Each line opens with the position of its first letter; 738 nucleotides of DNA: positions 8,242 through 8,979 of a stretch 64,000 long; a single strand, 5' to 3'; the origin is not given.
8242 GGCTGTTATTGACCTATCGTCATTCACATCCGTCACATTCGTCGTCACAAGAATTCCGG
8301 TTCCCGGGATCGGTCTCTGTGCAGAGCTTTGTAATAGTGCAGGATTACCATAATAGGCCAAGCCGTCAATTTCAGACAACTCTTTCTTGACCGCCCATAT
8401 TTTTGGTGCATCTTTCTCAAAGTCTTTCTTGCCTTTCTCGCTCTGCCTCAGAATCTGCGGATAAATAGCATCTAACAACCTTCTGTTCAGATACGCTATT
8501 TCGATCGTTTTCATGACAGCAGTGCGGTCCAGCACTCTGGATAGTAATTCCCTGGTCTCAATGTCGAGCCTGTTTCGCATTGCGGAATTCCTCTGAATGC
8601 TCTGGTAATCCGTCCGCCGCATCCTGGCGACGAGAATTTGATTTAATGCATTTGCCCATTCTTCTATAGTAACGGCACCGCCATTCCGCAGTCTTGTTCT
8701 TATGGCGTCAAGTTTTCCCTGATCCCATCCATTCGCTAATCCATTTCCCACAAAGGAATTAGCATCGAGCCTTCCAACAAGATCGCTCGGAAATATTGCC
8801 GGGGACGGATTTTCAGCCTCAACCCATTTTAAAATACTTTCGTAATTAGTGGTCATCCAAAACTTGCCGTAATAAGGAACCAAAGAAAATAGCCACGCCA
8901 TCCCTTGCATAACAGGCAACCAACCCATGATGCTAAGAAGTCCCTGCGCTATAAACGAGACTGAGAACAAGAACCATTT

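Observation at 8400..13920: Domain-scale internal duplication within the giant ORF, about 5.2 kb apart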

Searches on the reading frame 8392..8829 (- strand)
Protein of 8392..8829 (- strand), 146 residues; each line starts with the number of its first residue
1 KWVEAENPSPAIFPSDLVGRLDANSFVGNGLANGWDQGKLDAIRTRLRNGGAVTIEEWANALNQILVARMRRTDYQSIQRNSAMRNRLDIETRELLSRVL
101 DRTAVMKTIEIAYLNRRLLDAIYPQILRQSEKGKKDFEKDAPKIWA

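Call 100: predict_structure(alignment_id=A7)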
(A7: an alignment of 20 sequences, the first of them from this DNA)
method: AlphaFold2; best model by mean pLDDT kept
length: 146 residues; sequences in the alignment: 20
mean_pLDDT: 88.3   pTM: 0.80
mean pLDDT of the five models: 88.3, 87.3, 86.6, 86.0, 85.6
residues with pLDDT >= 90: 118; 70-90: 5; 50-70: 11; < 50: 12
segments of 3 or more residues with pLDDT < 50: 1-5, 140-146
pLDDT, mean of each block of 10 residues (from residue 1): 62 95 94 94 98 98 97 96 94 97 95 96 92 55 46
secondary structure, 60 per line:
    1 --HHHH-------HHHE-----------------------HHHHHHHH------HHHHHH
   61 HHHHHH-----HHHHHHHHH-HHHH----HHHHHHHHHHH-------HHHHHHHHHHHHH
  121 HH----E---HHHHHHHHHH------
elements in order: H3-6 H41-48 H55-66 H72-80 H82-85 H90-100 H108-122 H131-140
